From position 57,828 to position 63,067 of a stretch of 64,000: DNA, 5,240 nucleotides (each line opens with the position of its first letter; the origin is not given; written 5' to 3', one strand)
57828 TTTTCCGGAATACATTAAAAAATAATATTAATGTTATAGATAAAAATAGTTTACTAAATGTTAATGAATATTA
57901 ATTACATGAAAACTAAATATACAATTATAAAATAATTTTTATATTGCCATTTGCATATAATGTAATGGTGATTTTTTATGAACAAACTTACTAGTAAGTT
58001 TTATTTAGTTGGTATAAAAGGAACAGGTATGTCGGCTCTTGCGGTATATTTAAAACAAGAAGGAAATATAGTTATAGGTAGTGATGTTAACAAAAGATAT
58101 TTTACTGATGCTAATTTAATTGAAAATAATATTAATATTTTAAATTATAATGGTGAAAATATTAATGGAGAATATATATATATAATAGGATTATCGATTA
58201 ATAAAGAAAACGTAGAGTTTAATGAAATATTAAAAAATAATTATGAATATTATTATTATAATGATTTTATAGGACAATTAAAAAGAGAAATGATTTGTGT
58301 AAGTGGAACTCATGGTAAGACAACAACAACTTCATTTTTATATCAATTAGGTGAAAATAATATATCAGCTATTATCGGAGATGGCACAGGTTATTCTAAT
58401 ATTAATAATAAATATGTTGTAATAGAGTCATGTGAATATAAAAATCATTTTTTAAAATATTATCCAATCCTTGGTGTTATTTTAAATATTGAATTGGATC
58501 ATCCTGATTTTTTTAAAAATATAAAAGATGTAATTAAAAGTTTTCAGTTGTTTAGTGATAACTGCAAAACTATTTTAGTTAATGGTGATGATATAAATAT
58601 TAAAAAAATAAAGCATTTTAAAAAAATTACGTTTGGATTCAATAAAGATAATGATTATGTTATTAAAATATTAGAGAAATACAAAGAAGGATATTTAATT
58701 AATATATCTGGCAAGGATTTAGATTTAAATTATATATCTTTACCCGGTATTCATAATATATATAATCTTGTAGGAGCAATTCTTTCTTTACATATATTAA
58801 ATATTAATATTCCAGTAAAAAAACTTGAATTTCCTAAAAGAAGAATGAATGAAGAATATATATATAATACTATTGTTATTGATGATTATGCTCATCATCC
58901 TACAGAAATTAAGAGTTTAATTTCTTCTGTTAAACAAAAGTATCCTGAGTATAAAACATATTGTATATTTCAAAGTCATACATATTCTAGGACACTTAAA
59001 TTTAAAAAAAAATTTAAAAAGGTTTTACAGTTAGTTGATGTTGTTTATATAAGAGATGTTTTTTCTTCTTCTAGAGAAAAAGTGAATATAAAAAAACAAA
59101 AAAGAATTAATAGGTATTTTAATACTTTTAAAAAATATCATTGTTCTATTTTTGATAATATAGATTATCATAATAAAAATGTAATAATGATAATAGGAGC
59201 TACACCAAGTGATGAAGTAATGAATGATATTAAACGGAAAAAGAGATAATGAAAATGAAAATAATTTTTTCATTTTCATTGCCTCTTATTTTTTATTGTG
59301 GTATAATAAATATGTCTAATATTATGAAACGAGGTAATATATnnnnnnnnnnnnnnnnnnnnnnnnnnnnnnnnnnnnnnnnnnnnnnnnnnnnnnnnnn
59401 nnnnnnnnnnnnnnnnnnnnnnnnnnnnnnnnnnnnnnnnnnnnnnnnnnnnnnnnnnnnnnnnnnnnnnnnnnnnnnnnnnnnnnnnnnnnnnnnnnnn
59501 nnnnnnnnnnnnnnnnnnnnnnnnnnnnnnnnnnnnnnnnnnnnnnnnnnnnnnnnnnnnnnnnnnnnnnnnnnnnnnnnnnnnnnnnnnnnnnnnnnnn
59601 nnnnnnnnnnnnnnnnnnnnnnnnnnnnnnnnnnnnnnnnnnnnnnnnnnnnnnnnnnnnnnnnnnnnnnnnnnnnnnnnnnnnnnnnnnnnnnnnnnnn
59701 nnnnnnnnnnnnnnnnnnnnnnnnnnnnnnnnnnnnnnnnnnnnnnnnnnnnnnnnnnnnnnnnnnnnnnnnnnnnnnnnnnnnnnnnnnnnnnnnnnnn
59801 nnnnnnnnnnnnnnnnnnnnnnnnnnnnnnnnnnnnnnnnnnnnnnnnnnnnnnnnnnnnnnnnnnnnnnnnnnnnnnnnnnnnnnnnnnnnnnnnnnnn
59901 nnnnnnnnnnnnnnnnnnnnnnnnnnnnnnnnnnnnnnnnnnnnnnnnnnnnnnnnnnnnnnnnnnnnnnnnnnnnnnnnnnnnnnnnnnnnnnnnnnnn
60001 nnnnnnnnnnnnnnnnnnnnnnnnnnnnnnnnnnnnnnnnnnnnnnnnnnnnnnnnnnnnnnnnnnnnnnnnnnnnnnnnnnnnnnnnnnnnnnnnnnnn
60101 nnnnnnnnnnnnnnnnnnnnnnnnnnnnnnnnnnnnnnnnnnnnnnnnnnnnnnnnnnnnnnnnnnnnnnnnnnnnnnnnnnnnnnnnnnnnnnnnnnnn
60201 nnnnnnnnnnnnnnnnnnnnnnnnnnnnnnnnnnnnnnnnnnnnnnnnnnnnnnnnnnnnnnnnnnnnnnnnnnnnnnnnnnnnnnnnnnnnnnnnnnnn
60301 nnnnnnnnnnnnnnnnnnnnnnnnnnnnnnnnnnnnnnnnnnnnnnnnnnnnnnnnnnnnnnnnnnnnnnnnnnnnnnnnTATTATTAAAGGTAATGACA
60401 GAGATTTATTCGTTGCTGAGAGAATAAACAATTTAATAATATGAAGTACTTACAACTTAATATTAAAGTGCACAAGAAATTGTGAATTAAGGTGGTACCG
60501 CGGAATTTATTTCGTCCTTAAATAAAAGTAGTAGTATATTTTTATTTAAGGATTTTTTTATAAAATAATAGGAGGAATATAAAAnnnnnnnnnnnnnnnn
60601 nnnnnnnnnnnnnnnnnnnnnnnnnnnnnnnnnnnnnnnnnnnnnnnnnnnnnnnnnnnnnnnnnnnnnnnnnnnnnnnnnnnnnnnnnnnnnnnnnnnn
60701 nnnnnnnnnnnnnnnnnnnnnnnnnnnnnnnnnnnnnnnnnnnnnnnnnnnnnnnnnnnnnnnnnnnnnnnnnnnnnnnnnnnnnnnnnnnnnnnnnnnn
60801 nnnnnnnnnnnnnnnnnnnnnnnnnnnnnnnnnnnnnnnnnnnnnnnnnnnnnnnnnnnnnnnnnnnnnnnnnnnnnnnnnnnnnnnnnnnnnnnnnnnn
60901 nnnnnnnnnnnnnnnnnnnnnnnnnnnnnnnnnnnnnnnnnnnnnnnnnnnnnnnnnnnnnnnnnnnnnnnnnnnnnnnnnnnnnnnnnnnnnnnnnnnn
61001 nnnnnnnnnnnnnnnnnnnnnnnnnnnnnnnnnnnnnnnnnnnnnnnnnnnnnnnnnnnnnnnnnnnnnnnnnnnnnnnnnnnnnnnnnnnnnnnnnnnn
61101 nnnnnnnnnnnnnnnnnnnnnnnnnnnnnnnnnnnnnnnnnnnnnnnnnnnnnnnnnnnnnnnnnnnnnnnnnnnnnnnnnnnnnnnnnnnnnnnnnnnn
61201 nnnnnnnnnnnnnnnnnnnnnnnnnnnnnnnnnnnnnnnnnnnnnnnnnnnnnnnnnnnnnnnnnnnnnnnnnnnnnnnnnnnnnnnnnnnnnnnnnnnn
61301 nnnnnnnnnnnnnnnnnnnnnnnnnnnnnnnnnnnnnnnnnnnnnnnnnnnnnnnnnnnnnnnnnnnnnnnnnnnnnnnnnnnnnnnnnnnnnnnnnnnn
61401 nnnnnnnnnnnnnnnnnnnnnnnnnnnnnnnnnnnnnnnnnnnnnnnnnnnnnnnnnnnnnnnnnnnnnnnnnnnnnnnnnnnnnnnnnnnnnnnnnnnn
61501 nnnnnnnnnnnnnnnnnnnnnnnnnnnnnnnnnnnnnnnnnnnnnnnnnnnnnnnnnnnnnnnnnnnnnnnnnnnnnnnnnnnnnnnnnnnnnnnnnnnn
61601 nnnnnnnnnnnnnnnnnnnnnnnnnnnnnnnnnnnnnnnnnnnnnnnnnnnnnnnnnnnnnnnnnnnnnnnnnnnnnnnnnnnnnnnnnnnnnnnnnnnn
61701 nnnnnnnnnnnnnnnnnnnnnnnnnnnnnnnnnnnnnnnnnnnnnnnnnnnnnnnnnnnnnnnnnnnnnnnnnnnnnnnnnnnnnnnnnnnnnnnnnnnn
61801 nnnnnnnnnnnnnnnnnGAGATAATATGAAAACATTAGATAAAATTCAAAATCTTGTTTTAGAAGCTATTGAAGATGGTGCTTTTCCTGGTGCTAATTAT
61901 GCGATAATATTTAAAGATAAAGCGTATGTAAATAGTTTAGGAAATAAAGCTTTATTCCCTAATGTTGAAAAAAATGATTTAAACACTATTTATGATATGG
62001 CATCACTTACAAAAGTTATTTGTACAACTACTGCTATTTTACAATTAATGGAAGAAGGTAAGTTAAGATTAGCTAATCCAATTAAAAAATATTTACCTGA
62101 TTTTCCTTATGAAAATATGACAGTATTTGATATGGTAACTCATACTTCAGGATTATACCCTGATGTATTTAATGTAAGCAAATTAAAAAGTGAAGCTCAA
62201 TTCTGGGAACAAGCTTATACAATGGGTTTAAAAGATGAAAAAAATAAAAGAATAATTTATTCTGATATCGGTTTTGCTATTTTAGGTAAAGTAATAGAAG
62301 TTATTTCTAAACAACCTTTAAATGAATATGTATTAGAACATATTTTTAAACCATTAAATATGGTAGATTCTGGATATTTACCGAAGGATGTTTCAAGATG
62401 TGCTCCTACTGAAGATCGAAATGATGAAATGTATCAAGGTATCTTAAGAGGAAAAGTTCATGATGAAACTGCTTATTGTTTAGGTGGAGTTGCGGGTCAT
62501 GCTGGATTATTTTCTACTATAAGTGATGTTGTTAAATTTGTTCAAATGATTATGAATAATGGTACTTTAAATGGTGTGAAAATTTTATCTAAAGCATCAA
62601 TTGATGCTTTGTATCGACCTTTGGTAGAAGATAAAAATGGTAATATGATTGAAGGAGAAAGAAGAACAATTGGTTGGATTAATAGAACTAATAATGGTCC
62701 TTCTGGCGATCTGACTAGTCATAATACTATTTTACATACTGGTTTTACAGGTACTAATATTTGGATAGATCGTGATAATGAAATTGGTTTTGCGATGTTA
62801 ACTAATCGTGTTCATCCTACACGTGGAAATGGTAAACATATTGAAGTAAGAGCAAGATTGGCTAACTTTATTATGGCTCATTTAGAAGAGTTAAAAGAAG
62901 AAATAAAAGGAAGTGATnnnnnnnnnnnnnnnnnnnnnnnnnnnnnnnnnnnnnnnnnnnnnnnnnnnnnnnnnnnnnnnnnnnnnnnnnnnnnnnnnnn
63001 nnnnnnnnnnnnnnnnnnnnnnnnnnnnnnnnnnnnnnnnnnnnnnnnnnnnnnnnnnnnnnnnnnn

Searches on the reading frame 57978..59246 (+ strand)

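Call 62: search_protein_families(library=ncbifam, proteins=[window:57978-59246:+], max_evalue=0.00001)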
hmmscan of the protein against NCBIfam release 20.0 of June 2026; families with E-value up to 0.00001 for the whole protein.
window:57978-59246:+ (423 aa): 11 families
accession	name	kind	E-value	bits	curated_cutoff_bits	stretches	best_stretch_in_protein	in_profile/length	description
TIGR01082.1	murC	equivalog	2.5e-81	274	335.1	1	7-398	1-419/449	UDP-N-acetylmuramate--L-alanine ligase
NF011171.0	PRK14573.1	equivalog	8.8e-39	133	1015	1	5-403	4-423/809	bifunctional UDP-N-acetylmuramate--L-alanine ligase/D-alanine--D-alanine ligase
TIGR01081.1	mpl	equivalog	2.5e-25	89.4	388.7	1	9-367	3-393/448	UDP-N-acetylmuramate:L-alanyl-gamma-D-glutamyl-meso-diaminopimelate ligase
NF053645.1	pMurC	equivalog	3e-18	65.8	560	2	223-368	284-433/492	pseudomurein biosynthesis peptide ligase pMurC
NF001126.0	PRK00139.1-4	equivalog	9.4e-17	60.7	373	1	165-331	196-374/486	UDP-N-acetylmuramoyl-L-alanyl-D-glutamate--2,6-diaminopimelate ligase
TIGR01087.1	murD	equivalog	2e-14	53.5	211.95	1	8-277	2-290/441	UDP-N-acetylmuramoyl-L-alanine--D-glutamate ligase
NF053648.1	pMurE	equivalog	1.6e-11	43.6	600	1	164-369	191-398/464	pseudomurein biosynthesis peptide ligase pMurE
TIGR01085.1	murE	subfamily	4.1e-11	42.5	257.3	1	166-331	181-364/472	UDP-N-acetylmuramyl-tripeptide synthetase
TIGR01143.1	murF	subfamily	5.1e-11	42.2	288.6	1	163-318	150-318/418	UDP-N-acetylmuramoyl-tripeptide--D-alanyl-D-alanine ligase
NF001124.0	PRK00139.1-2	equivalog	4e-08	32.4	476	0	169-321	205-374/500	UDP-N-acetylmuramoyl-L-alanyl-D-glutamate--2,6-diaminopimelate ligase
NF001123.0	PRK00139.1-1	equivalog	1.6e-07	30.3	586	0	166-331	200-382/493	UDP-N-acetylmuramoyl-L-alanyl-D-glutamate--2,6-diaminopimelate ligase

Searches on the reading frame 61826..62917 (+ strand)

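Call 62: search_protein_families(library=ncbifam, proteins=[window:61826-62917:+], max_evalue=0.00001)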
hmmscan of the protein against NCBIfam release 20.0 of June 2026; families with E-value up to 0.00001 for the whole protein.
window:61826-62917:+ (364 aa): 21 families
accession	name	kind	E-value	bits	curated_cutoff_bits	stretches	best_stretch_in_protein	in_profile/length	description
NF002968.0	PRK03642.1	equivalog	2.1e-42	145.5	385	1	2-331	38-398/432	penicillin binding protein PBP4B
NF052559.1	MthAcHydAcmB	equivalog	1.5e-18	66.7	550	2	152-277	181-304/391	methyl acetate hydrolase AcmB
NF007943.0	PRK10662.1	equivalog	1.1e-15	57.2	266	1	23-246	53-274/380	D-alanyl-D-alanine-carboxypeptidase/endopeptidase AmpH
NF033085.1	bla_class_C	equivalog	2.1e-14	53.1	415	1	7-248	8-240/356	class C beta-lactamase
NF000397.2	blaACC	exception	4.6e-11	42.4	850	1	4-251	31-268/385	ACC family cephalosporin-hydrolyzing class C beta-lactamase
NF045671.1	blaPNC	exception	9.8e-10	37.8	750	1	12-182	54-224/401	PNC family class C beta-lactamase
NF041663.1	ampC_Sliq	exception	1.6e-09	37.1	860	1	51-178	71-198/378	cephalosporin-hydrolyzing class C beta-lactamase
NF033700.1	blaCMA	exception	5.4e-09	35.5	887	1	50-180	68-198/375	CMA family class C beta-lactamase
NF033698.1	blaCSA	exception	9.3e-09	34.7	884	1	50-180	68-198/375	CSA family class C beta-lactamase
NF053709.1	blaAKO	exception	3.8e-08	32.7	875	1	4-182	28-207/381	AKO family class C beta-lactamase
NF038238.1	blaBUT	exception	4.7e-08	32.5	850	1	4-246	30-263/383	BUT family class C beta-lactamase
NF050810.1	blaCHC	exception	5e-08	32.2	780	1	53-182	76-205/387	CHC family extended-spectrum class C beta-lactamase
NF038089.1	blaYRC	exception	7.5e-08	31.7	870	1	7-182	32-207/381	YRC family class C beta-lactamase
NF033159.0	blaPAC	exception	7.7e-08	31.5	850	1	53-182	76-205/380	PAC family class C beta-lactamase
NF038269.1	lipase_LipE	equivalog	1.4e-07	30.9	750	1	54-327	86-381/407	lipase LipE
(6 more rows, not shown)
